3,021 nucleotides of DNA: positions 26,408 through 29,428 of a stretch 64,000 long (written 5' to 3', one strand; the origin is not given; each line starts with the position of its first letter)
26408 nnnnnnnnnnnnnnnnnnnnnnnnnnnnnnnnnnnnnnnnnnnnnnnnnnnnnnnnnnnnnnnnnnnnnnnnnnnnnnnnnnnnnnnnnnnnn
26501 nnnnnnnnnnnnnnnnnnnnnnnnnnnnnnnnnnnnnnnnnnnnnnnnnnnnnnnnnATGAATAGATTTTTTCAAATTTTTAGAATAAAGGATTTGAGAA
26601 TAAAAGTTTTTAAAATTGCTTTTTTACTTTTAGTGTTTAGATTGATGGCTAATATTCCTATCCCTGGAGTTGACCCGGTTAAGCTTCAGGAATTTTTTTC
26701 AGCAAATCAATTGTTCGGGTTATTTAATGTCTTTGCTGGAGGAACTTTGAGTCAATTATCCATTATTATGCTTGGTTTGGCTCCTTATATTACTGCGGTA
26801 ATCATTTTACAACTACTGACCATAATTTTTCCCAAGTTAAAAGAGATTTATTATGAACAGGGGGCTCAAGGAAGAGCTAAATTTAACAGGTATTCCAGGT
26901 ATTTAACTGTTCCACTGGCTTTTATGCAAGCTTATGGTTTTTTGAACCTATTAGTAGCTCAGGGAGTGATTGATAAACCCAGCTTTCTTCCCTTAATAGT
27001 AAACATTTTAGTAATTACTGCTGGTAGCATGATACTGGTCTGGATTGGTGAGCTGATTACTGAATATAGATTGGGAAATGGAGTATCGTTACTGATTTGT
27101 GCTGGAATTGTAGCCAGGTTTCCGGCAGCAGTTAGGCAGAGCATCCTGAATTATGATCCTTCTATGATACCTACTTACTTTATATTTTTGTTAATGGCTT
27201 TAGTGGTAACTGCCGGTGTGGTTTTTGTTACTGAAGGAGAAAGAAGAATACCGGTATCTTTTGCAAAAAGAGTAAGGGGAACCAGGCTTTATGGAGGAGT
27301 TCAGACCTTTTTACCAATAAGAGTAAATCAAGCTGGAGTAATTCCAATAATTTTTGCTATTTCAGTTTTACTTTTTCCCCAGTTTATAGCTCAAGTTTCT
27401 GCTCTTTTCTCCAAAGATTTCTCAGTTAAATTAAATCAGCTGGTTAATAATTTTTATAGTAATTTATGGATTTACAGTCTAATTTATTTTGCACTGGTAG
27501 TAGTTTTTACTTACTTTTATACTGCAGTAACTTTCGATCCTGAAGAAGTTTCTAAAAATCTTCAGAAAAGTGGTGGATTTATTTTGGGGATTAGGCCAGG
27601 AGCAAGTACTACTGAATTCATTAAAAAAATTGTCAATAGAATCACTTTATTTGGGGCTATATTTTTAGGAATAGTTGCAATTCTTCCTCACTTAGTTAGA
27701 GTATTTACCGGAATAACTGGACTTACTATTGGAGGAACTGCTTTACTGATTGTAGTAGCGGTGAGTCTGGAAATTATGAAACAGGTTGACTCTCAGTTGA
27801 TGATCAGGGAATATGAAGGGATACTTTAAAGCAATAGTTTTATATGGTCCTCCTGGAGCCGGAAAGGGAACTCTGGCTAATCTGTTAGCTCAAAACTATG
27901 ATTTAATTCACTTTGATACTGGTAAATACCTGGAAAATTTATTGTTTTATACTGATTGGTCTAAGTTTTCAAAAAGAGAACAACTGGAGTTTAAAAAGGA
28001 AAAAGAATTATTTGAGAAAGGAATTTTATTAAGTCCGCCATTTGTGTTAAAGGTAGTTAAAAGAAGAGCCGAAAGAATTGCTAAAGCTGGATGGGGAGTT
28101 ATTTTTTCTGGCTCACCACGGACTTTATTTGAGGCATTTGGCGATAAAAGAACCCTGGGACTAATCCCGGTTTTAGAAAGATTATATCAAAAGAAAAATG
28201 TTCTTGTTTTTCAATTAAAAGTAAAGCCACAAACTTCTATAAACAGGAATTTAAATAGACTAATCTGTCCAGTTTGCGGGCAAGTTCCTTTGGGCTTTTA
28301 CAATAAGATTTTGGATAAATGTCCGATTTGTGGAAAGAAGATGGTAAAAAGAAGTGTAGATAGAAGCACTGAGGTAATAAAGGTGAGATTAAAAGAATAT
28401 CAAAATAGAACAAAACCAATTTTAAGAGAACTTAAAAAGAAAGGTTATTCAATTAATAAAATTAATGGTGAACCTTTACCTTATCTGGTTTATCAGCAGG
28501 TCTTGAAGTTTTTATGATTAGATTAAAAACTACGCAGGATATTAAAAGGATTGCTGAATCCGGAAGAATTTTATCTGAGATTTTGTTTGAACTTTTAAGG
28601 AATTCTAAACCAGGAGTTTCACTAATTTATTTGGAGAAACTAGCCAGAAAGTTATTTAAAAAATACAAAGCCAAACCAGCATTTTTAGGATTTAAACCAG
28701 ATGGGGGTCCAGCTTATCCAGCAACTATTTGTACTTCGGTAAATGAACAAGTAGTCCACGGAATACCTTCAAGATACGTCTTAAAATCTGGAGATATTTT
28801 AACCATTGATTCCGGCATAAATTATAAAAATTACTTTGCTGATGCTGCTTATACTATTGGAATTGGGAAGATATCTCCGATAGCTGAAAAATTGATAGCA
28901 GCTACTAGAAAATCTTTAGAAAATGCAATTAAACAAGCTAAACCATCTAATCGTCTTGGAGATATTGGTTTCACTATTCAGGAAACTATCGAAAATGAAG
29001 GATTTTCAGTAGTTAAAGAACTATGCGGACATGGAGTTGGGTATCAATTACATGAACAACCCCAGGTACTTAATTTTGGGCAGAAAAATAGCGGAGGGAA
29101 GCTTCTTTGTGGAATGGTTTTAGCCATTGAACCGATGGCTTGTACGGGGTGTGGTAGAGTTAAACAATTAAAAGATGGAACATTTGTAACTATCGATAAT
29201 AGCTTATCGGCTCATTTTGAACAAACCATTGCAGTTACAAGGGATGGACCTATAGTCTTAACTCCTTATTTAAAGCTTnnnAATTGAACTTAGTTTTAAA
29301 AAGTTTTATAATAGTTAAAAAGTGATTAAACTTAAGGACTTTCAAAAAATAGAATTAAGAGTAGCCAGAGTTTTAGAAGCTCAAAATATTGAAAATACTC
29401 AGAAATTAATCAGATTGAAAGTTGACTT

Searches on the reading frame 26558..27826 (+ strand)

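Call 19: search_protein_families(library=pfam, proteins=[window:26558-27826:+], max_evalue=0.001)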
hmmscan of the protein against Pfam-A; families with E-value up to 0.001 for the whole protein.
window:26558-27826:+ (423 aa): 1 family
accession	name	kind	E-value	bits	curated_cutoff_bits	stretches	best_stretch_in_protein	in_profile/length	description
PF00344.25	SecY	-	1.8e-98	330.1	32.2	1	68-407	1-306/306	SecY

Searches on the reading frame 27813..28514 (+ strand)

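Call 19: search_protein_families(library=pfam, proteins=[window:27813-28514:+], max_evalue=0.001)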
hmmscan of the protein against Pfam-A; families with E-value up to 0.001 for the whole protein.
window:27813-28514:+ (234 aa): 3 families
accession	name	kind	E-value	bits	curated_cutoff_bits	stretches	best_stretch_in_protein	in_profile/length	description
PF00406.28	ADK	-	8.1e-15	55.7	26.8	1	10-211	1-150/151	Adenylate kinase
PF13207.12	AAA_17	-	1.4e-07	32.3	27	1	11-104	1-82/136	AAA domain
PF13238.12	AAA_18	-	7.6e-05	23.6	29.4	1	8-63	1-54/128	AAA domain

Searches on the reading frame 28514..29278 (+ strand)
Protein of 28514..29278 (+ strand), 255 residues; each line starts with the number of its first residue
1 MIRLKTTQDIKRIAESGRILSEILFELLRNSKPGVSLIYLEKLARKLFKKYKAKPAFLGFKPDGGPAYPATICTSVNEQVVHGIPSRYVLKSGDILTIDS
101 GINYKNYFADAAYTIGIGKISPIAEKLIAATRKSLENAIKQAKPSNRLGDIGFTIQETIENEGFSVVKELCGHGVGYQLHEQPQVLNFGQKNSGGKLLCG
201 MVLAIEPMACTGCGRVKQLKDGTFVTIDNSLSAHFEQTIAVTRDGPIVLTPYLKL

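Call 19: search_protein_families(library=pfam, proteins=[window:28514-29278:+], max_evalue=0.001)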
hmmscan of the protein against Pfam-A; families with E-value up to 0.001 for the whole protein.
window:28514-29278:+ (255 aa): 1 family
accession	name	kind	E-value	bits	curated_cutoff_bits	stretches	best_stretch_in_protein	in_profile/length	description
PF00557.29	Peptidase_M24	-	5.3e-44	150.9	23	1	12-242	2-207/208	Metallopeptidase family M24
